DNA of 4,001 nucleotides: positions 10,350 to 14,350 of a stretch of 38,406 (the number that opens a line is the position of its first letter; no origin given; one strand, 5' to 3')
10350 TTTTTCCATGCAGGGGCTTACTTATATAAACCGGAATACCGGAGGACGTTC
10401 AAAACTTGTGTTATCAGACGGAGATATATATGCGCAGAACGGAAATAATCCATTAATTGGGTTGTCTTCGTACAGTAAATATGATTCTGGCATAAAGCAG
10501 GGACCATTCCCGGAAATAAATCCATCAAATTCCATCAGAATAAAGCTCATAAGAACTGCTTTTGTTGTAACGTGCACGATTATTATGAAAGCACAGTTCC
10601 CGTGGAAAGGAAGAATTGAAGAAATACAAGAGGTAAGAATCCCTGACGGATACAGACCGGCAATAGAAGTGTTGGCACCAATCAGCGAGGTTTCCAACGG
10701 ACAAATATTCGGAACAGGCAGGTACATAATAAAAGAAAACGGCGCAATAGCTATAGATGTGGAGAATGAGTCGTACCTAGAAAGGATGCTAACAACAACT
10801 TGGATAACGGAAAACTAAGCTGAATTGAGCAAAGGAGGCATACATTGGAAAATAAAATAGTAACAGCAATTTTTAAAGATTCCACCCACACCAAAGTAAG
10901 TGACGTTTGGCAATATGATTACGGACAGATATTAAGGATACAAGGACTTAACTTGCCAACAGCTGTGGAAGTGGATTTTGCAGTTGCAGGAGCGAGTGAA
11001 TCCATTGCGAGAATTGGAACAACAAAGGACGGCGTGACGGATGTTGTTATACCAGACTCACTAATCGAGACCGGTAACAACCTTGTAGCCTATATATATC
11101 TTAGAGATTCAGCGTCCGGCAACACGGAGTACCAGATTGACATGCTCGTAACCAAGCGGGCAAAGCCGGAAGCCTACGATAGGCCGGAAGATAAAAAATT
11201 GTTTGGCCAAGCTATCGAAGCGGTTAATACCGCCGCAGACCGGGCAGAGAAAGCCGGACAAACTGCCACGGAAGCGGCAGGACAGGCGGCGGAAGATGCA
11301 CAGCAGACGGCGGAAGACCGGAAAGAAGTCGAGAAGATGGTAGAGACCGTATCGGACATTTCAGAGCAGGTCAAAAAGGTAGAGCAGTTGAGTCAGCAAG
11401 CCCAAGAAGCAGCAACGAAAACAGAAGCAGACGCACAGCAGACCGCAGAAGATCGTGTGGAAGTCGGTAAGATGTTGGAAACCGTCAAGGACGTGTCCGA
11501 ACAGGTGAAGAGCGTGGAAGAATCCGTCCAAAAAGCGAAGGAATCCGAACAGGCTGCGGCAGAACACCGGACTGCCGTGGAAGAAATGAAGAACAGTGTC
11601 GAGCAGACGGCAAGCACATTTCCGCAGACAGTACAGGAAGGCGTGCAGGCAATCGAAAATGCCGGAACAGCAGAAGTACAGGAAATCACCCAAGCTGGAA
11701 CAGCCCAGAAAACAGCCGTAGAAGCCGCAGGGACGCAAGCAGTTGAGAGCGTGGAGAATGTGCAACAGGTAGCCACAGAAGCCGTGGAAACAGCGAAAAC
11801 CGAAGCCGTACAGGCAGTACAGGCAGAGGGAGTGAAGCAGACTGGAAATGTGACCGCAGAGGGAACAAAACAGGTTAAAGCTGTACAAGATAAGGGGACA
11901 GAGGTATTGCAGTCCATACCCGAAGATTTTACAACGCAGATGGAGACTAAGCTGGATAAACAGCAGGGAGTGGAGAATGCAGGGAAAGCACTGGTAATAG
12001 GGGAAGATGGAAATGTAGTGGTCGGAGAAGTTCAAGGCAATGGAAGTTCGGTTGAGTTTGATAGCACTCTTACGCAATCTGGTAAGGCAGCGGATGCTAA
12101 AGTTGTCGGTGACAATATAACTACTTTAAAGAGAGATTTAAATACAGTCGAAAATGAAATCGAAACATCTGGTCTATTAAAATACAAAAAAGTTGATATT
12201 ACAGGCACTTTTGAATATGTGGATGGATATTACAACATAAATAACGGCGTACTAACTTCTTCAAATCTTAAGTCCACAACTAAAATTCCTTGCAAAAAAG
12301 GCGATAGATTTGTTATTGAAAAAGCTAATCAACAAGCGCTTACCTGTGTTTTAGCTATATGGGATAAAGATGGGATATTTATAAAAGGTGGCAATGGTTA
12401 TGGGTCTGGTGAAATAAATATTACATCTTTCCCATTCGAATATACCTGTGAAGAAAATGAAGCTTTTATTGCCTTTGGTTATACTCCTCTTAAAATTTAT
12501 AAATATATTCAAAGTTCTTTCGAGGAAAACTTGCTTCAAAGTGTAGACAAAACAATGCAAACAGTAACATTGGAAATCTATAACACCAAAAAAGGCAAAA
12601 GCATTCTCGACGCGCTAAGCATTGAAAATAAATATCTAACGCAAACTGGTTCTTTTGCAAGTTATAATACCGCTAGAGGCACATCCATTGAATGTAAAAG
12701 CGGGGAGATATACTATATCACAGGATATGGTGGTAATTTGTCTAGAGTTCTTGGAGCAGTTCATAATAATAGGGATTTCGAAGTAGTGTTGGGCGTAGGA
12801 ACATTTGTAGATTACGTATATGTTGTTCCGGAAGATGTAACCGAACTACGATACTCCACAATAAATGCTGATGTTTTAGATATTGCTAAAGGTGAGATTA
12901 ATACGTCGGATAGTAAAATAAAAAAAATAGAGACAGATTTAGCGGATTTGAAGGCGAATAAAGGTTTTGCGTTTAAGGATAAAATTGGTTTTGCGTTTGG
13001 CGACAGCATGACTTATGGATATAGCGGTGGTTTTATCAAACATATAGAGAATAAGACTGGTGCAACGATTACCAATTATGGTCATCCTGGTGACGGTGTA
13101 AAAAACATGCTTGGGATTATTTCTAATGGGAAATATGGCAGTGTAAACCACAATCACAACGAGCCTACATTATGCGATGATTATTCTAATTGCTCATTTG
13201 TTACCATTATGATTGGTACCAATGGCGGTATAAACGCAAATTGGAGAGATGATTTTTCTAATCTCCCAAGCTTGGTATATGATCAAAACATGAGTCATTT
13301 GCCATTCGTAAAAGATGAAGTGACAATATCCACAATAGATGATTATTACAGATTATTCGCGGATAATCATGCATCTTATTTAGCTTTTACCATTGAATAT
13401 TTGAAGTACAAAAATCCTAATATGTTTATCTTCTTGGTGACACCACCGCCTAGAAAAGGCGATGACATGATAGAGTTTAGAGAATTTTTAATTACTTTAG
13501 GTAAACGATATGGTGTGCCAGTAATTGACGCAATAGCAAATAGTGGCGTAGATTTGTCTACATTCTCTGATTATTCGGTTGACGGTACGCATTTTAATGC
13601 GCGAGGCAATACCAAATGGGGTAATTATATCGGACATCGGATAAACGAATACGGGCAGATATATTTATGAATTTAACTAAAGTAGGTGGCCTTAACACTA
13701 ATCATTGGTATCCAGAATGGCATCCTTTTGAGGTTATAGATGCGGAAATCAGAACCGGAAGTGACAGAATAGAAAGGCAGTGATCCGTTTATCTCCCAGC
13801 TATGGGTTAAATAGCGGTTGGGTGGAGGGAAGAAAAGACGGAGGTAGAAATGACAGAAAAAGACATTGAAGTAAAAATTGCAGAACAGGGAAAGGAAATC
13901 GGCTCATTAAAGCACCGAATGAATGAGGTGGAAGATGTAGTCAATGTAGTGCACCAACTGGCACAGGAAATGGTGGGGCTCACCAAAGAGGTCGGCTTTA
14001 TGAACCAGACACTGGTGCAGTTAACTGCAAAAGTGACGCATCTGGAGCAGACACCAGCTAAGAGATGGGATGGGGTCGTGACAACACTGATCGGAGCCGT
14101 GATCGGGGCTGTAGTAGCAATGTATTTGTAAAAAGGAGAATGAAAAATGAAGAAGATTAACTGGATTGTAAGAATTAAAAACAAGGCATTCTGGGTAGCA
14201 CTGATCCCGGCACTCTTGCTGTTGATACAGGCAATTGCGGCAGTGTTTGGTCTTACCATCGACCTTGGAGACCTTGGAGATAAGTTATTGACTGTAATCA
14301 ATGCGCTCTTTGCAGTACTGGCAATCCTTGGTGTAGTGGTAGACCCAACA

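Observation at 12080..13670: Abrupt AT-rich shift inside the tail-fibre ORF coincides with a C-terminal SGNH esterase module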

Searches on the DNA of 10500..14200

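Call 98: search_rna_families(source=window, start=10500, end=14200, threshold=gathering)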
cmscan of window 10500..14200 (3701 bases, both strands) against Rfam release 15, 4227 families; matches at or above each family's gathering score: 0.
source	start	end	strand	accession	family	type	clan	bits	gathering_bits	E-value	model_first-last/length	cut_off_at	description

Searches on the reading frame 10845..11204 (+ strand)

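Call 89: search_protein_families(library=pfam, proteins=[window:10845-11204:+], max_evalue=10)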
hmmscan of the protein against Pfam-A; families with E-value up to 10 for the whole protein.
window:10845-11204:+ (120 aa): 1 family
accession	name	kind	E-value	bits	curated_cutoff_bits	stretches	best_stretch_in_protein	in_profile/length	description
PF09076.15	Crystall_2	-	0.2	11.9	25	1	63-88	18-44/70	Beta/Gamma crystallin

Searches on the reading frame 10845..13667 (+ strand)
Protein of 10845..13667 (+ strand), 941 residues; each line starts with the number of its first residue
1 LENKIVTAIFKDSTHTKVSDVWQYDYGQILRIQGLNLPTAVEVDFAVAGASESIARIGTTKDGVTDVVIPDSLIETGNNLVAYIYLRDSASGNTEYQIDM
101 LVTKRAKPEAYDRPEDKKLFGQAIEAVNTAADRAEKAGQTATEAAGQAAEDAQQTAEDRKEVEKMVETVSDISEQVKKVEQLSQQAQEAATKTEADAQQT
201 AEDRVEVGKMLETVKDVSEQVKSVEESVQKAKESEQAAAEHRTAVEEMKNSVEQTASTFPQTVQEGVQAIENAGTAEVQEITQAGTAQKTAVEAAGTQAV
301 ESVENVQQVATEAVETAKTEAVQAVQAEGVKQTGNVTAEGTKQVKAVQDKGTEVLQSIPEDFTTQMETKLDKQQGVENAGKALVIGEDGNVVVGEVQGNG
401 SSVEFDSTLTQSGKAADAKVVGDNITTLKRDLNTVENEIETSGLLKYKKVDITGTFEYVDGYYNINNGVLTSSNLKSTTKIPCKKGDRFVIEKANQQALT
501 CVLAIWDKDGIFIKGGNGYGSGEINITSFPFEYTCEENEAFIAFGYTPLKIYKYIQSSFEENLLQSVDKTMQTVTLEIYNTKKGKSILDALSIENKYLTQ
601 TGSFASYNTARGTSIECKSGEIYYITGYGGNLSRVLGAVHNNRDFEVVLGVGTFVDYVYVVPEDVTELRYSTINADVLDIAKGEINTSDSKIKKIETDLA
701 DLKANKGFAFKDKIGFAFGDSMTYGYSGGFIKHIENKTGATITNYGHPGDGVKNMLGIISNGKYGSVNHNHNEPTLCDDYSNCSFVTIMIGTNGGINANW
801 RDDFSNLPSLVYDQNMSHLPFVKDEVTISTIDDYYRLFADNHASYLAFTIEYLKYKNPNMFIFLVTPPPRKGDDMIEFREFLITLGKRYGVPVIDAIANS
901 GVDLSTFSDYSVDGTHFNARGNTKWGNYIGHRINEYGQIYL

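Call 4: search_protein_families(library=pfam, proteins=[window:10845-13667:+], max_evalue=1)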
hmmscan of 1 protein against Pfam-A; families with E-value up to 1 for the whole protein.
window:10845-13667:+ (941 aa): 3 families
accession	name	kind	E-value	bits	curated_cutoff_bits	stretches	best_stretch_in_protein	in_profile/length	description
PF13472.12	Lipase_GDSL_2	-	7e-09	36.9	32.9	1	717-922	1-176/178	GDSL-like Lipase/Acylhydrolase family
PF00657.28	Lipase_GDSL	-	7.9e-06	26.6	23.6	1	716-929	2-208/208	GDSL-like Lipase/Acylhydrolase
PF09731.14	Mitofilin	-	0.17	11.2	27.4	1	121-375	153-373/614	Mitochondrial inner membrane protein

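Call 5: search_protein_families(library=phrogs, proteins=[window:10845-13667:+], max_evalue=0.01)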
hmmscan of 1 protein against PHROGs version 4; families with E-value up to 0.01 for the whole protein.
window:10845-13667:+ (941 aa): 1 family
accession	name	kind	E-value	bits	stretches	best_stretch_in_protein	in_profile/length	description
phrog_16164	-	unknown function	3.7e-62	211.4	1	6-355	2-370/920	-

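Call 90: search_protein_families(library=ncbifam, proteins=[window:10845-13667:+], max_evalue=0.01)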
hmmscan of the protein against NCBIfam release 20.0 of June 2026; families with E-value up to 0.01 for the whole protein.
window:10845-13667:+ (941 aa): 1 family
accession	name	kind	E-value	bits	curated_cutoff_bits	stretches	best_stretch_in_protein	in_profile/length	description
NF041751.2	sbcc_Staph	equivalog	0.00029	18.9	920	1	115-441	254-567/1007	exonuclease subunit SbcC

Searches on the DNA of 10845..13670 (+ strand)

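Call 6: search_dna_similar(query=window:10845-13670:+, collection=phages, mode=distant, max_rows=25)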
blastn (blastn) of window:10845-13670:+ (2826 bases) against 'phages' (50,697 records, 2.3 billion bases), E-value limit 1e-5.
Records with a match: 1; places in all: 1; records where one place covers at least 80% of the query: 0.
Best place of each record, by identity: 60-80% 1.
By first word of the organism name: Ruminococcus 1.
By host as written in the record: [Ruminococcus] gnavus ATCC 29149 1.
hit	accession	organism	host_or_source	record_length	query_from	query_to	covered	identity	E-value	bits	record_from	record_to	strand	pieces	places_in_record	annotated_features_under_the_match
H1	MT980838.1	Ruminococcus phage phiRg519T2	[Ruminococcus] gnavus ATCC 29149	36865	8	1187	24%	72.1%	6e-47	389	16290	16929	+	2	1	gp16: tail fiber protein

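Call 32: search_dna_similar(query=L012:1-6000:+, collection=phages, mode=distant, max_rows=10)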
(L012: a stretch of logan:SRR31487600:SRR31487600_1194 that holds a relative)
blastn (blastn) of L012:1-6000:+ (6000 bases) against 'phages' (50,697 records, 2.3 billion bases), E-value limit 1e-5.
No match.

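Call 104: search_dna_similar(query=L023:1-19900:+, collection=plasmids, mode=near, max_rows=10)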
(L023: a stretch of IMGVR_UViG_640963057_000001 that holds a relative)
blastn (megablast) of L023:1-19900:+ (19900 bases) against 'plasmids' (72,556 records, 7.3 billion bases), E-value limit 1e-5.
No match.

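Call 105: search_dna_similar(query=L023:1-19900:+, collection=phages, mode=near, max_rows=10)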
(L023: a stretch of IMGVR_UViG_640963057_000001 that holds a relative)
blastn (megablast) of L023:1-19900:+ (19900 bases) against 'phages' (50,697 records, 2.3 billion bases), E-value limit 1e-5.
Records with a match: 6; places in all: 7; records where one place covers at least 80% of the query: 0.
Best place of each record, by identity: >=99% 1; 90-95% 2; 80-90% 3.
By first word of the organism name: Ruminococcus 6.
By host as written in the record: [Ruminococcus] gnavus ATCC 29149 5; Mediterraneibacter gnavus (Ruminococcus gnavus) DB_YZ_1 1.
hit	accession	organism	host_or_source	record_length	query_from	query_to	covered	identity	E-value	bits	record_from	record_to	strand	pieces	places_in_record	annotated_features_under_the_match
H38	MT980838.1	Ruminococcus phage phiRg519T2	[Ruminococcus] gnavus ATCC 29149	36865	17525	19900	8%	94.8%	0e+0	2481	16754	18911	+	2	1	gp16: tail fiber protein | gp18: holin-like protein/tail needle protein | gp17: putative chaperone | gp19: holin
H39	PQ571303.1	Ruminococcus phage RG-TP1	Mediterraneibacter gnavus (Ruminococcus ...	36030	19512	19900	2%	99.7%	0e+0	713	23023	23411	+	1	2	hemolysin | holin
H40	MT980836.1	Ruminococcus phage phiRg507T2_2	[Ruminococcus] gnavus ATCC 29149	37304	19512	19900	2%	86.1%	1e-113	420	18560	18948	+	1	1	gp17: holin-like protein/tail needle protein | gp18: holin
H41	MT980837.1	Ruminococcus phage phiRg507T2_3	[Ruminococcus] gnavus ATCC 29149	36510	19513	19900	2%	85.6%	1e-109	407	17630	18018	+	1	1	gp17: holin-like protein/tail needle protein | gp18: holin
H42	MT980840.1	Ruminococcus phage phiRgIBDN1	[Ruminococcus] gnavus ATCC 29149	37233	19513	19900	2%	85.1%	6e-107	398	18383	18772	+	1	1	gp17: holin-like protein/tail needle protein | gp18: holin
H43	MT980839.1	Ruminococcus phage phiRgPS_6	[Ruminococcus] gnavus ATCC 29149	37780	19512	19577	0%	90.9%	4e-14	90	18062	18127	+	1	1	none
